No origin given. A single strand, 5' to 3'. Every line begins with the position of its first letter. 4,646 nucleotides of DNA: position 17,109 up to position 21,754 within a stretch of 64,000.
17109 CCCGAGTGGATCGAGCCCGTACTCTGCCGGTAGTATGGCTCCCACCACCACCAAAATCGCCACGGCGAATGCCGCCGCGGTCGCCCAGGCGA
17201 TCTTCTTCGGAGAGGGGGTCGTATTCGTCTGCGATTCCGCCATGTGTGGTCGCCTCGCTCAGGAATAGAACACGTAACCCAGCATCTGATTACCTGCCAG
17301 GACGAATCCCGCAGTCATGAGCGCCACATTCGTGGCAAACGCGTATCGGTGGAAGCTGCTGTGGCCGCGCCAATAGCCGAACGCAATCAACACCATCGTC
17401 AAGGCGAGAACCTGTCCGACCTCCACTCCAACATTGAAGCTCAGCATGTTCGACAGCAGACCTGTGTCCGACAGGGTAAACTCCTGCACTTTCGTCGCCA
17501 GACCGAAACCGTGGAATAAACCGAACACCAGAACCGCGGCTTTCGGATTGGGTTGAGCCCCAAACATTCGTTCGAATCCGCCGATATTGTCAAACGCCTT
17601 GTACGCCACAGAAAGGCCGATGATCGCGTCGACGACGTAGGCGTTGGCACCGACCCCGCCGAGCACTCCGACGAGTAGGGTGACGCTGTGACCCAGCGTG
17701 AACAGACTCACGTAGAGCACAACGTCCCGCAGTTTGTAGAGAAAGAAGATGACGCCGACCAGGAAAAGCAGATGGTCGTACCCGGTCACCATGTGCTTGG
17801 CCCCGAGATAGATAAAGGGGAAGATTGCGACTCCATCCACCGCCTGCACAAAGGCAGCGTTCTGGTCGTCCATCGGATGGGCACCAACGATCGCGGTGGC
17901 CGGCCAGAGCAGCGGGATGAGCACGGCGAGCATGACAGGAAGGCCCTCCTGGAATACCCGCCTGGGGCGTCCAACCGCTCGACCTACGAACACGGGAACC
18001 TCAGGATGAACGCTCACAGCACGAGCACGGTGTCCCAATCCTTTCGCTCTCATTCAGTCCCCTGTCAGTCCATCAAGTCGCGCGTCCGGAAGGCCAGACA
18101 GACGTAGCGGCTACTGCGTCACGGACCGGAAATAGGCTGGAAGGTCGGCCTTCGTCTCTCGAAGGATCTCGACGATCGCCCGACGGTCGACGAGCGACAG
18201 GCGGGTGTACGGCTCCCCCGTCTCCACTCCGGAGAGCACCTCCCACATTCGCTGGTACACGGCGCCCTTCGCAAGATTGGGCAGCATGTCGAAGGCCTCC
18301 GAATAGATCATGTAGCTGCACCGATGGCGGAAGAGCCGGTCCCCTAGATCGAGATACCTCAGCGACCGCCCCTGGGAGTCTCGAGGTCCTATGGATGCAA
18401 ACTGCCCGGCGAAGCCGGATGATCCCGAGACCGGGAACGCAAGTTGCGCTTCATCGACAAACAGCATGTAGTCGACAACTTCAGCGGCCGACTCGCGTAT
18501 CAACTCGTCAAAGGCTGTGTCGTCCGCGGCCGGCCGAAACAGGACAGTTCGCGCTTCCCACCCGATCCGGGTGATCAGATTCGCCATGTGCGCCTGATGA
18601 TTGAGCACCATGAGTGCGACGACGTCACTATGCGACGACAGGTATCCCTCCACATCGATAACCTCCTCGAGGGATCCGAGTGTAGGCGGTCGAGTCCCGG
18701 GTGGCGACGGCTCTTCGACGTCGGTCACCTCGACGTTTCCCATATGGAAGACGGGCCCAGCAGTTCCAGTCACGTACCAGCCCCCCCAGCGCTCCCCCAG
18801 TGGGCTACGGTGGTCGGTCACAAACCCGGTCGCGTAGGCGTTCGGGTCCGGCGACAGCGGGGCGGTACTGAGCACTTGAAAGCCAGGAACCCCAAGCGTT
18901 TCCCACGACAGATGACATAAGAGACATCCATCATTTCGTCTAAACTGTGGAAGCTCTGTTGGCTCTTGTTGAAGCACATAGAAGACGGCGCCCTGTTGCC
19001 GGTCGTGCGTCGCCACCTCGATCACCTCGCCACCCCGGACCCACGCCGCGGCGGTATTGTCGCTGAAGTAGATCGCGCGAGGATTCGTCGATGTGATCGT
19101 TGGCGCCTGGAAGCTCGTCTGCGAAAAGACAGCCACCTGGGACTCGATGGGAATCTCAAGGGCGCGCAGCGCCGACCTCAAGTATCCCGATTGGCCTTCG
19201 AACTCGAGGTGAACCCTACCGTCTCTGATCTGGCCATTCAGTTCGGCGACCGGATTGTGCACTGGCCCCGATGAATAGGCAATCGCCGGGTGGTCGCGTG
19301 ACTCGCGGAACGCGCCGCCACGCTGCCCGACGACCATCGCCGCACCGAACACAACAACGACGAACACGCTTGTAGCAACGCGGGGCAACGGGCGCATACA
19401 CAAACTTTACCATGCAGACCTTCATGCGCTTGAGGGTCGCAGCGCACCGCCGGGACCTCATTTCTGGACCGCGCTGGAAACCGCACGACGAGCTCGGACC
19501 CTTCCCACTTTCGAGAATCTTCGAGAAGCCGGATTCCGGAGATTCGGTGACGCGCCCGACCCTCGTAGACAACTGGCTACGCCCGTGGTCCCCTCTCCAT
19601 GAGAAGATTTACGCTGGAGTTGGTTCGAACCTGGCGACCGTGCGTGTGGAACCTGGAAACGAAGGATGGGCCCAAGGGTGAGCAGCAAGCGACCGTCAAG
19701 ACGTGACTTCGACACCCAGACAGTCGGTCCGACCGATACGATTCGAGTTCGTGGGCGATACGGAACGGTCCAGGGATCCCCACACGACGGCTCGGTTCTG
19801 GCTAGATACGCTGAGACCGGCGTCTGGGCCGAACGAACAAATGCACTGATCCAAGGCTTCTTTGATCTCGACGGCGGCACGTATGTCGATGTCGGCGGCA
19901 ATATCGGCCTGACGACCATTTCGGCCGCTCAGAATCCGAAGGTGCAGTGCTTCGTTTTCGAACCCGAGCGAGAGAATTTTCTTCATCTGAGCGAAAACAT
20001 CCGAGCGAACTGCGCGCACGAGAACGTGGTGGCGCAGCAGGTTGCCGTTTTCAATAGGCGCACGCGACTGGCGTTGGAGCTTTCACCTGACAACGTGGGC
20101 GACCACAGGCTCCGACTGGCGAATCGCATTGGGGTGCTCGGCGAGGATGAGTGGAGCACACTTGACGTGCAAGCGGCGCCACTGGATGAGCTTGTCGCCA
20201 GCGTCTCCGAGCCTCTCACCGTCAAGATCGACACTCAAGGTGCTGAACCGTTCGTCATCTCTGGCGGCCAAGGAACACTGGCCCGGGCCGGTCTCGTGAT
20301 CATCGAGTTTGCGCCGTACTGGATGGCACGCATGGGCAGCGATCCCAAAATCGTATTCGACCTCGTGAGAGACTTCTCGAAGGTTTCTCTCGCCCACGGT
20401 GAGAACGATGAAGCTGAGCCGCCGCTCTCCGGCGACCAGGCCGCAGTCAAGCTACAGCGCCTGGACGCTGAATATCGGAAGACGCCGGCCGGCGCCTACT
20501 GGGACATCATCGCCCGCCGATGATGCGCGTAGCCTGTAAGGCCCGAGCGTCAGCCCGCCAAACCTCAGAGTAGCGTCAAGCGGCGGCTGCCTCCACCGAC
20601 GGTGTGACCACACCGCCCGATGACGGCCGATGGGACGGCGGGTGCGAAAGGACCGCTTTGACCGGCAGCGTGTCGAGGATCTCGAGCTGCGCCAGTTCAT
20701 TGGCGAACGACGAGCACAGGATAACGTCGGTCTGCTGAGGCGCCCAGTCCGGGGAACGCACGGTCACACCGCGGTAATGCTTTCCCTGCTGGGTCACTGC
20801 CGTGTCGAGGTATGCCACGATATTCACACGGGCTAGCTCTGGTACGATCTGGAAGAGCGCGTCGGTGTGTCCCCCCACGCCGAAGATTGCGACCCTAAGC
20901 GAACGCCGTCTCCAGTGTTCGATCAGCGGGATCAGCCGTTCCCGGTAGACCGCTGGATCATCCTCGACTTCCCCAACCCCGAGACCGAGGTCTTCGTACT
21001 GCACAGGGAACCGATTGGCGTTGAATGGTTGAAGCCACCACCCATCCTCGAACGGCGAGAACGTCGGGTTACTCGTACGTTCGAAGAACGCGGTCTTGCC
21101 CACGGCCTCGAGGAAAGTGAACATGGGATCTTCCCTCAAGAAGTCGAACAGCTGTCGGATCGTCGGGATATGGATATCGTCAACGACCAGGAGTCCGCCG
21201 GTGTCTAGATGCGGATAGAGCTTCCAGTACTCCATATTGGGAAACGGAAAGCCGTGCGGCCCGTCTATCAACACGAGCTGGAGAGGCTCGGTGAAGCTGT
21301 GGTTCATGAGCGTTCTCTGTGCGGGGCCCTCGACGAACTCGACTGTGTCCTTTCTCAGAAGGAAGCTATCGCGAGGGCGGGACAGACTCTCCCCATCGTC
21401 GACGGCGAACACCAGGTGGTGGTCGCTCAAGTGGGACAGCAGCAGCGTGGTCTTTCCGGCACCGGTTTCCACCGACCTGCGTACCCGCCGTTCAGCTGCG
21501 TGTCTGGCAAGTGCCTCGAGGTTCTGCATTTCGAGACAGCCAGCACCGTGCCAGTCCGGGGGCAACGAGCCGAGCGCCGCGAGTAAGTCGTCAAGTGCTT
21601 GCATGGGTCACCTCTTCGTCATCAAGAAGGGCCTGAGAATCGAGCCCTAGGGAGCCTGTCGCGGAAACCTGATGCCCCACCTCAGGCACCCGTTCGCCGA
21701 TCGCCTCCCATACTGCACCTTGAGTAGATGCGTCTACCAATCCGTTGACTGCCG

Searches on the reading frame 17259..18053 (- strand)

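Call 71: search_protein_families(library=pfam, proteins=[window:17259-18053:-], max_evalue=0.001)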
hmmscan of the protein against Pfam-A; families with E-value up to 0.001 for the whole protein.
window:17259-18053:- (264 aa): 1 family
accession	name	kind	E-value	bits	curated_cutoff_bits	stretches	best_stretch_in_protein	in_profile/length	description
PF13795.12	HupE_UreJ_2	-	4.4e-53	179.6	24.5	1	80-230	1-154/156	HupE / UreJ protein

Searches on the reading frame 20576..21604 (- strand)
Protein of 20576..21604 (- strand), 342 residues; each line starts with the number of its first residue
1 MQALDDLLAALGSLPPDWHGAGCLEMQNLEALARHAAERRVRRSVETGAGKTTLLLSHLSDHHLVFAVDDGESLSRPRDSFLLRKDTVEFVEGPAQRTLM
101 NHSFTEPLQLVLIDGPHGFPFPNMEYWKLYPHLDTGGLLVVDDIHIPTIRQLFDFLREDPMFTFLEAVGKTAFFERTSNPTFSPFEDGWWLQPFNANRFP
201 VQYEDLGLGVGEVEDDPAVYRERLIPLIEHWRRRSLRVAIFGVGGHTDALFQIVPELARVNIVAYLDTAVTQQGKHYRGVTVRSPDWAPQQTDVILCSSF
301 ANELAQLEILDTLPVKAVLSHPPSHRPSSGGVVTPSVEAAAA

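Call 70: search_protein_families(library=pfam, proteins=[window:20576-21604:-], max_evalue=0.001)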
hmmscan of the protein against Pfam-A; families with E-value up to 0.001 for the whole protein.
window:20576-21604:- (342 aa): 2 families
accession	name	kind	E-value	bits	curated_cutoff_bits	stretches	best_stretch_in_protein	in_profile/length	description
PF13578.12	Methyltransf_24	-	3.9e-08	34.6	26.3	1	45-144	1-105/105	Methyltransferase domain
PF05711.17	TylF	-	0.0006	19.6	23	1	79-158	166-244/264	Macrocin-O-methyltransferase (TylF)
